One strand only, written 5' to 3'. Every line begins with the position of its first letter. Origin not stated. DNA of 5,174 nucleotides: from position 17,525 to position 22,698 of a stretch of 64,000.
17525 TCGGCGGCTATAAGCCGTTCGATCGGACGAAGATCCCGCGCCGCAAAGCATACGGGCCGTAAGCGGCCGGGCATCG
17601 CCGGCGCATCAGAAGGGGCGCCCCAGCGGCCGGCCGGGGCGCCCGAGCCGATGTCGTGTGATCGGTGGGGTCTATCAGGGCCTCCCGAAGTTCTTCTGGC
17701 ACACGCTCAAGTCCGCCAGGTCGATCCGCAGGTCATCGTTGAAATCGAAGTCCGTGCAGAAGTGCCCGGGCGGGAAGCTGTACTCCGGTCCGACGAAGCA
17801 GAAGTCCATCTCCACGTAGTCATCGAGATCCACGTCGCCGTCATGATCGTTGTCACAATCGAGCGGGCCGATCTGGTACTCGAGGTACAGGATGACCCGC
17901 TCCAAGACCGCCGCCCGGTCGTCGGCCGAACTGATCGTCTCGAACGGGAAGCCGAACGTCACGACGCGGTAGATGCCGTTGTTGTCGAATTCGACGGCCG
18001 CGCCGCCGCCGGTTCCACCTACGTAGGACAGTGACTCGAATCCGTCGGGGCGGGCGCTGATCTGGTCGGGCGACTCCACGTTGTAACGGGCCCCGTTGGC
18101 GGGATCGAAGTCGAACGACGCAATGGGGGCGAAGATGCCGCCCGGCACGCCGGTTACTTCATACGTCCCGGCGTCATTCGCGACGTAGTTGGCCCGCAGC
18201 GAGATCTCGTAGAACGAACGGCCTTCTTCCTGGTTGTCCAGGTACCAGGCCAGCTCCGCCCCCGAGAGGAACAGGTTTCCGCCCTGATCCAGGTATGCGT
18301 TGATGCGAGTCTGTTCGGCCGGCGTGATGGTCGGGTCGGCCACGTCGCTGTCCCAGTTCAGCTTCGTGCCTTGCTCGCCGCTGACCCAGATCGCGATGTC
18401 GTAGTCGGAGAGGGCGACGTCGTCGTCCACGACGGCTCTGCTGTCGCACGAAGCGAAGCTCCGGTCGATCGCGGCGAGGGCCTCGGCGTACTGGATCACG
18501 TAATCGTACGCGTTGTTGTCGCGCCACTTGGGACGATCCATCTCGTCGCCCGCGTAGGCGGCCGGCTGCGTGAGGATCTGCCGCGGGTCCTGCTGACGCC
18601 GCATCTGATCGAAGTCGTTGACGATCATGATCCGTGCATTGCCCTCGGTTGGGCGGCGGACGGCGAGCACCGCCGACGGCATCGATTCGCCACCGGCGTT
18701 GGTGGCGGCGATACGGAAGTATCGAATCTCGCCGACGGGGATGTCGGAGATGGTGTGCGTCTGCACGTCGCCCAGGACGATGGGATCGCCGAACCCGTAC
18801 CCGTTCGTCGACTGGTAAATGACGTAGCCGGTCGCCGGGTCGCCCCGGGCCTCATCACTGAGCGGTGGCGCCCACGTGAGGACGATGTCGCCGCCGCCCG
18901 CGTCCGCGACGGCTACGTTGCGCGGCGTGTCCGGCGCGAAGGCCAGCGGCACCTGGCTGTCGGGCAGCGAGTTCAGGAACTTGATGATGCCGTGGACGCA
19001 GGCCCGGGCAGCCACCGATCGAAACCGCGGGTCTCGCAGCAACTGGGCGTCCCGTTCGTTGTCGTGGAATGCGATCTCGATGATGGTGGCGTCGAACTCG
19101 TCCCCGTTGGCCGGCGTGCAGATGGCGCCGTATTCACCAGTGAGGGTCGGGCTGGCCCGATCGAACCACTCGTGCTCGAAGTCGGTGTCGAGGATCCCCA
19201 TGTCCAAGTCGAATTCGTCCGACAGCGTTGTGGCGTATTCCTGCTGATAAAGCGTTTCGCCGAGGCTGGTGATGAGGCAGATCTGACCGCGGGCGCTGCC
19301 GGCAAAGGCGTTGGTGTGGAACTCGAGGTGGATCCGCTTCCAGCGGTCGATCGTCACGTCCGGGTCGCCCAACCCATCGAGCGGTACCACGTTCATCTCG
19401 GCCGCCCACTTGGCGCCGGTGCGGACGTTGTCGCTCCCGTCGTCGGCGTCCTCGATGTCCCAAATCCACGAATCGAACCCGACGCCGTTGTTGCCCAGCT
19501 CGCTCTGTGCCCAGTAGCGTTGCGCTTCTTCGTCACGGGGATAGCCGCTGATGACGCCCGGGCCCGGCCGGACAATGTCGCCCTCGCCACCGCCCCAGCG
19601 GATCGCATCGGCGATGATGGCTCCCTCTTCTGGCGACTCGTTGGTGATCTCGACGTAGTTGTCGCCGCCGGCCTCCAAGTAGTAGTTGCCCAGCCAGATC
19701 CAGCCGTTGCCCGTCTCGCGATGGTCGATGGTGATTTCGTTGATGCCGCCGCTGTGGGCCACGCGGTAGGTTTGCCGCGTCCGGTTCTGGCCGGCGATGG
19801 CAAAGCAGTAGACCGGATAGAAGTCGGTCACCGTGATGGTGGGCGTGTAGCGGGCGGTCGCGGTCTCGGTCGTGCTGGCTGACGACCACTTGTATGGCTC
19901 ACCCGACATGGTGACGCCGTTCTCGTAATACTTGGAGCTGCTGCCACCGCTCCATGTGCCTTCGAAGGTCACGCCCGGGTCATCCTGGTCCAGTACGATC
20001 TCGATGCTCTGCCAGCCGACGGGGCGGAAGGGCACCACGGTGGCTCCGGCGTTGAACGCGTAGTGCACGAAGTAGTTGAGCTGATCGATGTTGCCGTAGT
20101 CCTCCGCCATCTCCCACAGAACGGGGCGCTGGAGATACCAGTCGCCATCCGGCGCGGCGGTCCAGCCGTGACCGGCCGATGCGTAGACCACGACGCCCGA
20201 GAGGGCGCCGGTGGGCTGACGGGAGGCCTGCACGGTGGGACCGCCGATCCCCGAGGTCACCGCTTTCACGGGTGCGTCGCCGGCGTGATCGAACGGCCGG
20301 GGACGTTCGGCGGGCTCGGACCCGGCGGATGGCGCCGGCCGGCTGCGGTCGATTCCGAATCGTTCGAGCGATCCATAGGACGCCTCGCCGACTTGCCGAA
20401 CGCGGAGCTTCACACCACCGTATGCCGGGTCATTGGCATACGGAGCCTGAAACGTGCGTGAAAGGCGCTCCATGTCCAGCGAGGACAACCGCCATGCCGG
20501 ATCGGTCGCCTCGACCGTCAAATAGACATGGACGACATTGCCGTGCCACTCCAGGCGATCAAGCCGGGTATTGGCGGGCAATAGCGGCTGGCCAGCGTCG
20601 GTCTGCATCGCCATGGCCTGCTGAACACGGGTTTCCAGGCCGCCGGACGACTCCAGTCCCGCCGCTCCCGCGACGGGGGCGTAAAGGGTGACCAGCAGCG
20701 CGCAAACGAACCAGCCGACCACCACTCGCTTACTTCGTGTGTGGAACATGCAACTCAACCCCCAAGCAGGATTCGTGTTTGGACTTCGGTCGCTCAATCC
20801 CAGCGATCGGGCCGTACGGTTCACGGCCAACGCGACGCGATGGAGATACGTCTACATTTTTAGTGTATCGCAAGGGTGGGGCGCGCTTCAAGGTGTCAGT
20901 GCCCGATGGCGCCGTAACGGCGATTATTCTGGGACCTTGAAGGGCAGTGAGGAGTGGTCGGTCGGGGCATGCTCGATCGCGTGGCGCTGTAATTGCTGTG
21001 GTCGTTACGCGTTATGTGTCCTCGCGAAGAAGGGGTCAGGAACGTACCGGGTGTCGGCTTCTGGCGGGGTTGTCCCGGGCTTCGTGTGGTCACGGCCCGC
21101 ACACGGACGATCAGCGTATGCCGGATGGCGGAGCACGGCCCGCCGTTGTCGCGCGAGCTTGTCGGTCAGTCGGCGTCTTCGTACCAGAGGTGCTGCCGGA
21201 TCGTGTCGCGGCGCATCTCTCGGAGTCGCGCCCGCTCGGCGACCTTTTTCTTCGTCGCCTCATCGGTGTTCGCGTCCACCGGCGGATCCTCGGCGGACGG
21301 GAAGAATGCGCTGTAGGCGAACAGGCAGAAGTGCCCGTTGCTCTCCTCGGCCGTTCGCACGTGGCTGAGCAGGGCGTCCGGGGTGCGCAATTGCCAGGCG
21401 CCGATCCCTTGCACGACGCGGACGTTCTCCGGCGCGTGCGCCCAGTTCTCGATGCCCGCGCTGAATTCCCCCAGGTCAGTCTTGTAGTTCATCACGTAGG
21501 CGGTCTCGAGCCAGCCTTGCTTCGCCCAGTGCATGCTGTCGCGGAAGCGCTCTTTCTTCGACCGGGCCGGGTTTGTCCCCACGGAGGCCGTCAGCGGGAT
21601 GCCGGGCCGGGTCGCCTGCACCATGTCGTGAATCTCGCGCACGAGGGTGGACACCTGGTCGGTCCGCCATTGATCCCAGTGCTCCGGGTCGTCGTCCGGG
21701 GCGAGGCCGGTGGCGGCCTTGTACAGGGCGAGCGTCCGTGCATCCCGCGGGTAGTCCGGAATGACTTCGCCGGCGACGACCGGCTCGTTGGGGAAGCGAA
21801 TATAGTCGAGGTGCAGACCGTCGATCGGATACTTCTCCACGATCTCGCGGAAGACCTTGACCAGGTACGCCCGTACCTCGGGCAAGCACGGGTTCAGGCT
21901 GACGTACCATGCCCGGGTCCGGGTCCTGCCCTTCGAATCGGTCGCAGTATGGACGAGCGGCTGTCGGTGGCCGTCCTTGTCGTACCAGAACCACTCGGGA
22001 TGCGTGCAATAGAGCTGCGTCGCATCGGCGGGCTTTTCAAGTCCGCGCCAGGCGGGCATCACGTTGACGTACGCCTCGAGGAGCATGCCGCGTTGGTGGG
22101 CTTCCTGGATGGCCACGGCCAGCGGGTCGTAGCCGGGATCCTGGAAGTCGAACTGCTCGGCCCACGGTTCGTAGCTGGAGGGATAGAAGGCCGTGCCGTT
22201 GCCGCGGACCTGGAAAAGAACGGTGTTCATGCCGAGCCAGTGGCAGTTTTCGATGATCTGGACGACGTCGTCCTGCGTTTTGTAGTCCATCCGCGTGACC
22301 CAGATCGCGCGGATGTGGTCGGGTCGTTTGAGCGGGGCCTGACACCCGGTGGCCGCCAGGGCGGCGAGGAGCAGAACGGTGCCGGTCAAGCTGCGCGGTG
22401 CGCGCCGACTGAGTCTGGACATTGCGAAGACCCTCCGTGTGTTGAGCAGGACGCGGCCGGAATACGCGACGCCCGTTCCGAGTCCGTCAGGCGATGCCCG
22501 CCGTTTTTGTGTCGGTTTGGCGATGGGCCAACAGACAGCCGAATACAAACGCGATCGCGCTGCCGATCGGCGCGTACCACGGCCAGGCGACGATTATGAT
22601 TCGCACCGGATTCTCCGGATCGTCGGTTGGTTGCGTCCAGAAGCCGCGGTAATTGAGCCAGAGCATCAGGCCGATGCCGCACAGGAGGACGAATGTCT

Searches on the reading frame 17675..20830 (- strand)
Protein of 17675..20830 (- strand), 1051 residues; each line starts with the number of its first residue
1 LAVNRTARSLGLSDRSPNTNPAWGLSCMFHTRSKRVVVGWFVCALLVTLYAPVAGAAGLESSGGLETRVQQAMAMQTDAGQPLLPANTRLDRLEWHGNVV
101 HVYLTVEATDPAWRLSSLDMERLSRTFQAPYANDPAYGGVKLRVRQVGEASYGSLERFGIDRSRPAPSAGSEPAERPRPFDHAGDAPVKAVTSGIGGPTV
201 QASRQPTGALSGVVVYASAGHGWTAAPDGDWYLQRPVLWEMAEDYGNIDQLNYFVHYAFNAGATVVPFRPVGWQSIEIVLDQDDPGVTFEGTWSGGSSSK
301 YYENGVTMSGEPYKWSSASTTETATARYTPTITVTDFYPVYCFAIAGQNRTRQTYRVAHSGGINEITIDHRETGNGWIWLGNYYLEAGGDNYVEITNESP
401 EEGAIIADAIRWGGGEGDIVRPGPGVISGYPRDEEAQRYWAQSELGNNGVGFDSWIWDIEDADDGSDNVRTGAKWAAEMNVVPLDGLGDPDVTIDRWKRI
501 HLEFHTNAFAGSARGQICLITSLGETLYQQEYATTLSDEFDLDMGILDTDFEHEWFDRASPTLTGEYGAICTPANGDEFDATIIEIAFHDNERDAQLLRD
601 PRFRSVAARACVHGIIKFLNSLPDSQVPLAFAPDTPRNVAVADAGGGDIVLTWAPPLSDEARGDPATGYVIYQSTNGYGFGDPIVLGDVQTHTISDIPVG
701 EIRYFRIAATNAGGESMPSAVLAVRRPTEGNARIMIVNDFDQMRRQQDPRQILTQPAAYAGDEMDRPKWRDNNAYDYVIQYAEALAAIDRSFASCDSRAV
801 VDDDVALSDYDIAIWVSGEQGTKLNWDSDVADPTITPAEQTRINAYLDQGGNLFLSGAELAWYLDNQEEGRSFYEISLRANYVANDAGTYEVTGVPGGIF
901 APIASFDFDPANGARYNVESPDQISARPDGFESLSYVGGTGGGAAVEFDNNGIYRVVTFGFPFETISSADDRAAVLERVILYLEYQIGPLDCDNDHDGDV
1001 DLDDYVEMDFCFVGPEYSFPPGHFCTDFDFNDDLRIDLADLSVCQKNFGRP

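Call 50: search_protein_families(library=pfam, proteins=[window:17675-20830:-], max_evalue=0.1)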
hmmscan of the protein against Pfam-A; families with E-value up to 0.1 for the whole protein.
window:17675-20830:- (1051 aa): 3 families
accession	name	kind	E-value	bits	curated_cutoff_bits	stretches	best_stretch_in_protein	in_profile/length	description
PF25275.1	Golvesin_C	-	1e-24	87.5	31.6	1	279-411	2-129/132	Golvesin C-terminal domain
PF00041.27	fn3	-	2.7e-06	27.9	25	1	634-724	1-83/84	Fibronectin type III domain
PF01520.23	Amidase_3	-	0.00019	22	27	1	500-616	70-173/174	N-acetylmuramoyl-L-alanine amidase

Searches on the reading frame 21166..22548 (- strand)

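Call 58: search_protein_families(library=pfam, proteins=[window:21166-22548:-], max_evalue=0.001)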
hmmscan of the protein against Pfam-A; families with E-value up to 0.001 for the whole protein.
window:21166-22548:- (460 aa): 4 families
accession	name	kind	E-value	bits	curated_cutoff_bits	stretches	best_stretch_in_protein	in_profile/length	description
PF02638.21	GHL10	-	1.5e-41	143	27.9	1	79-371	2-277/311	Glycosyl hydrolase-like 10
PF14871.12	GHL6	-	2.7e-06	28.1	35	1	95-248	2-131/132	Hypothetical glycosyl hydrolase 6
PF13200.12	DUF4015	-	4.9e-05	23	27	1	81-255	1-151/313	Putative glycosyl hydrolase domain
PF13199.12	Glyco_hydro_66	-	0.00015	21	23.7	1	146-250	167-259/546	Glycosyl hydrolase family 66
